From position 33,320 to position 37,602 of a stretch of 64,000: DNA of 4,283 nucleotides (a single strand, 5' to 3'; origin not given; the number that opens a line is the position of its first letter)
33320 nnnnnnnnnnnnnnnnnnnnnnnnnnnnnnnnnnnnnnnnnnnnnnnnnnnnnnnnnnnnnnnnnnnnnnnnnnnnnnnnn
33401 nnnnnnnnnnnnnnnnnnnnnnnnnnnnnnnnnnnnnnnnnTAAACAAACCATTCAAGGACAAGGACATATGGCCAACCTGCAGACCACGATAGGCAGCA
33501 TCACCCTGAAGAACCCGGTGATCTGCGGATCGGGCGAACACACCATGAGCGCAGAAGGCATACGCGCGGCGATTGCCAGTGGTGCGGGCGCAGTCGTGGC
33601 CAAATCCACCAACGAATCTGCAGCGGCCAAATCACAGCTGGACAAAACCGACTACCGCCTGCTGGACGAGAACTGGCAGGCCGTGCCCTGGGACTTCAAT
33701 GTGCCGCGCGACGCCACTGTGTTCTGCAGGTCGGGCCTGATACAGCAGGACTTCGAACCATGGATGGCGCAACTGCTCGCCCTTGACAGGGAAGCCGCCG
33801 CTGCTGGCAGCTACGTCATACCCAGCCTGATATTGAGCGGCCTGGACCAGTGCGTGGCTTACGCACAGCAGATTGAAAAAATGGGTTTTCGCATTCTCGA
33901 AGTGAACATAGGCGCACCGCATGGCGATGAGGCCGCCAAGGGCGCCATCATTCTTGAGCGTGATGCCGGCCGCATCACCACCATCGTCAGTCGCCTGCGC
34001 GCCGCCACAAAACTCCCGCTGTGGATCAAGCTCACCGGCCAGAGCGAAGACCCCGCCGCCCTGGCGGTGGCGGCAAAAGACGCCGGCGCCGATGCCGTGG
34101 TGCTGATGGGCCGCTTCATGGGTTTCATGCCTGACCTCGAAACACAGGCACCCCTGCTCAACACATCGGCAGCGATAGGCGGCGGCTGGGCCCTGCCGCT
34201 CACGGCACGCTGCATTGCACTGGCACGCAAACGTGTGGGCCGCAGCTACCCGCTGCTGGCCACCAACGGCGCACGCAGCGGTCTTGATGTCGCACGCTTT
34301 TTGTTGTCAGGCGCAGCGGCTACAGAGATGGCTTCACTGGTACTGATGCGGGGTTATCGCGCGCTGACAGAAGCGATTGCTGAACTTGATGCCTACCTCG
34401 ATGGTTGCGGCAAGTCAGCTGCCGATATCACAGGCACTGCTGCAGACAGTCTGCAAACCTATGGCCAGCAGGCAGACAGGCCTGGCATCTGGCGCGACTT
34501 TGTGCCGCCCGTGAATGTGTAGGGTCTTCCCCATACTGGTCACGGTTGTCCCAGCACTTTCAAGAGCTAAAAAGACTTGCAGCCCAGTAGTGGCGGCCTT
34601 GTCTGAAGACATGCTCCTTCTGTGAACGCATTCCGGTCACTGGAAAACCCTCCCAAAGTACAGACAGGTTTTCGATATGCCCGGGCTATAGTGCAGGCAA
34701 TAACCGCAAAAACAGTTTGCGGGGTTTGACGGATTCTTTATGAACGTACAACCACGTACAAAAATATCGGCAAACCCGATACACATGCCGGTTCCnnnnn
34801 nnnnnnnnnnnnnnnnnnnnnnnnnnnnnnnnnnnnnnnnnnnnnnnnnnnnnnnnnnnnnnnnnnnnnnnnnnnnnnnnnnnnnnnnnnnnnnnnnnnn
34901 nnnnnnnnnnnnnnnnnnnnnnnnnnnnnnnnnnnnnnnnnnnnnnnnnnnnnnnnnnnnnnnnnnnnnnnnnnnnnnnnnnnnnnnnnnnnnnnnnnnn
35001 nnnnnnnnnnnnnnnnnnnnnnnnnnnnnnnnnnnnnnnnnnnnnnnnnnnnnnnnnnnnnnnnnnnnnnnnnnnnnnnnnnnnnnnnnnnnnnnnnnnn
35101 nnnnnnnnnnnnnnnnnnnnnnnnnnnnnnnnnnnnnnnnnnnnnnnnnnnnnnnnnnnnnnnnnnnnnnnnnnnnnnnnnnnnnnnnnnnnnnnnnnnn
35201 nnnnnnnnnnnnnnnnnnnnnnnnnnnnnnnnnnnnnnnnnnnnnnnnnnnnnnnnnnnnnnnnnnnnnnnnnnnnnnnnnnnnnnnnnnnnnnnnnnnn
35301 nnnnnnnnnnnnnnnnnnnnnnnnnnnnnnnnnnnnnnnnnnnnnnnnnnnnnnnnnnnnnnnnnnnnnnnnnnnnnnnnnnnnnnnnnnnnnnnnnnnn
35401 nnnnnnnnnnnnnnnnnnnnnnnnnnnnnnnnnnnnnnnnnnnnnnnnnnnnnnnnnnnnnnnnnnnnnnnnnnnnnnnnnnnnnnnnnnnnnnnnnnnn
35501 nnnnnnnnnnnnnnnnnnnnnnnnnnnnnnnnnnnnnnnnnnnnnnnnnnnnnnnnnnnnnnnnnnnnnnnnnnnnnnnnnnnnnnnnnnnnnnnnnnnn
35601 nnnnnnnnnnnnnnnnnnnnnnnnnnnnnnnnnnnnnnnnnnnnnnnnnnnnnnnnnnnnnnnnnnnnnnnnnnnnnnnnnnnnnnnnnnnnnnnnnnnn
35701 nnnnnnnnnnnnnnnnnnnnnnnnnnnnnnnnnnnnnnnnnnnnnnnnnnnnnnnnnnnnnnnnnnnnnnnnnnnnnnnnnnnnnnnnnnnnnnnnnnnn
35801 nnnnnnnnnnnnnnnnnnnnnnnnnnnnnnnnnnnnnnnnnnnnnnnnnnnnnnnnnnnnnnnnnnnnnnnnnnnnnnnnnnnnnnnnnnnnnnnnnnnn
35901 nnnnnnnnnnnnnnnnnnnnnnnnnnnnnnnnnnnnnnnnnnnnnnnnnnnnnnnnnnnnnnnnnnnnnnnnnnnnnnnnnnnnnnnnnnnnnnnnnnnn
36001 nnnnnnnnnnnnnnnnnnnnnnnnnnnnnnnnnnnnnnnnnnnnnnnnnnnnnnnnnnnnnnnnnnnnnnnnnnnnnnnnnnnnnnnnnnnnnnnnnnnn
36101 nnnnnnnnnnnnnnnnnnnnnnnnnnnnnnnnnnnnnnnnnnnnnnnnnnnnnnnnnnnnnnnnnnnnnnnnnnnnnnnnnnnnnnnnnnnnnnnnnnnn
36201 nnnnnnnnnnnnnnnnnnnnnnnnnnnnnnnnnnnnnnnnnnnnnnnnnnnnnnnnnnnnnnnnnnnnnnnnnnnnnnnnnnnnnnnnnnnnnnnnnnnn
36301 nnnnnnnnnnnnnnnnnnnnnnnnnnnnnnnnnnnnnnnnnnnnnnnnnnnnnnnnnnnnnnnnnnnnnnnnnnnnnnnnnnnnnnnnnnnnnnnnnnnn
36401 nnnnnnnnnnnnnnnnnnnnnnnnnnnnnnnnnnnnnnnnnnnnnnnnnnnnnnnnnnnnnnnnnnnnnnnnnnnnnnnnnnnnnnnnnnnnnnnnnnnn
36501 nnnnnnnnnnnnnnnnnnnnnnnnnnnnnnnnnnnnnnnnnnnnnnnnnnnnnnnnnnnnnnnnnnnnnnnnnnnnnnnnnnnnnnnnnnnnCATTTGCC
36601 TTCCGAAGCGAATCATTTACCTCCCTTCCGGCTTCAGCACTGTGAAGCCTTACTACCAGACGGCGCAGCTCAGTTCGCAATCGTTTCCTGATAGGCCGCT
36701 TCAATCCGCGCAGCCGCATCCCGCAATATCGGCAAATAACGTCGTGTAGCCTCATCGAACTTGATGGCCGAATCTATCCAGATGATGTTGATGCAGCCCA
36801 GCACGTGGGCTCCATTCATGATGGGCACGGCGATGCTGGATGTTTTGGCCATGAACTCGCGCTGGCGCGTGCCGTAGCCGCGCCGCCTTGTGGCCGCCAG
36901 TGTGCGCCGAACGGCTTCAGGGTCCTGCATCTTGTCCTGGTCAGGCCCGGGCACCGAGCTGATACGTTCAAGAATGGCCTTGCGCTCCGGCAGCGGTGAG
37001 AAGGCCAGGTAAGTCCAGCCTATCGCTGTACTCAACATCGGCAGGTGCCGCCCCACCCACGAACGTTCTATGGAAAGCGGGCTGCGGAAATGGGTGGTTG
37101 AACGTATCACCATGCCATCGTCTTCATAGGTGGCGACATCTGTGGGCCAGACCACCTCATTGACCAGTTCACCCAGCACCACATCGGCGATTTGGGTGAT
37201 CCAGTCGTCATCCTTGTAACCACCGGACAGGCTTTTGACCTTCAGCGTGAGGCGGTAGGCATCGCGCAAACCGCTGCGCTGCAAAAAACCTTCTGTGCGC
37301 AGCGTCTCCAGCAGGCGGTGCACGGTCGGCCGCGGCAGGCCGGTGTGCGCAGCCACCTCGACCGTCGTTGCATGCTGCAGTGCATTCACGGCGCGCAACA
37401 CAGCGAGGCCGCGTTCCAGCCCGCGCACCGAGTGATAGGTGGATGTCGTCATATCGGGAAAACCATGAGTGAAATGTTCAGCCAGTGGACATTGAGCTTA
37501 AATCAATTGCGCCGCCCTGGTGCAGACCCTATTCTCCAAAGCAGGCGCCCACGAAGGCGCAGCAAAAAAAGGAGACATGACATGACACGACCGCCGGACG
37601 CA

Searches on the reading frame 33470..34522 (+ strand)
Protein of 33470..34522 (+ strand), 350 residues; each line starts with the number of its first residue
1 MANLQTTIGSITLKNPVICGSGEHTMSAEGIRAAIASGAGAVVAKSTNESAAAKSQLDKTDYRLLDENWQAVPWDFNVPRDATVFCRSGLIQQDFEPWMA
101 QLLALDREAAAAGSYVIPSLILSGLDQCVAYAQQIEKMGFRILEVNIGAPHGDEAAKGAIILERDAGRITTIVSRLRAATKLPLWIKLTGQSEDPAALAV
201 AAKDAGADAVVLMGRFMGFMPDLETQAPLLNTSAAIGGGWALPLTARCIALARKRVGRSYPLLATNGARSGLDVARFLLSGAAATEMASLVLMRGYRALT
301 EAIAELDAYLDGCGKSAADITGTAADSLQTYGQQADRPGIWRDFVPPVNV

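Call 90: search_protein_families(library=pfam, proteins=[window:33470-34522:+], max_evalue=0.01)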
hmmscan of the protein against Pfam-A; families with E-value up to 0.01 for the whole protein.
window:33470-34522:+ (350 aa): 1 family
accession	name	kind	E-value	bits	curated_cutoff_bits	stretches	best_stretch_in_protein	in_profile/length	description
PF01180.27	DHO_dh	-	1.4e-13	51.1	27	1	76-309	59-290/291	Dihydroorotate dehydrogenase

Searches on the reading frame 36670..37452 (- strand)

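Call 90: search_protein_families(library=pfam, proteins=[window:36670-37452:-], max_evalue=0.01)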
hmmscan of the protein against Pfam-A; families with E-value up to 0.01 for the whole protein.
window:36670-37452:- (260 aa): 11 families
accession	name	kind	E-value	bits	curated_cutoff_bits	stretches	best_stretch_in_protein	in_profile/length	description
PF01614.24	IclR_C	-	5e-15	55.9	24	1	85-250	9-172/174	Bacterial transcriptional regulator IclR C-terminal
PF09339.16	HTH_IclR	-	2.9e-14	53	22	1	12-59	2-50/52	IclR helix-turn-helix domain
PF25213.1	HVO_A0261_N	-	1.8e-06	28.2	35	1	13-70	11-65/86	HVO_A0261 N-terminal domain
PF12802.13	MarR_2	-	3.9e-05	24.2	27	1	17-59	9-52/61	MarR family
PF01978.25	TrmB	-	0.00073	19.8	25.6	1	24-60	19-55/68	Sugar-specific transcriptional regulator TrmB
PF13545.12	HTH_Crp_2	-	0.00078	19.8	27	1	29-61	24-56/70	Crp-like helix-turn-helix domain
PF13384.12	HTH_23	-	0.0011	19.2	24.6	1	19-56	8-46/50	Homeodomain-like domain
PF13412.12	HTH_24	-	0.0048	16.9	21.9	1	26-57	16-47/48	Winged helix-turn-helix DNA-binding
PF04703.18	FaeA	-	0.0062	17.3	20.7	0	28-63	16-51/62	FaeA-like protein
PF22798.2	DUF5817_CT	-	0.0062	16.8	29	0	18-68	3-54/54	DUF5817, C-terminal domain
PF01590.32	GAF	-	0.0097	16.9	22.4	0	198-253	83-132/133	GAF domain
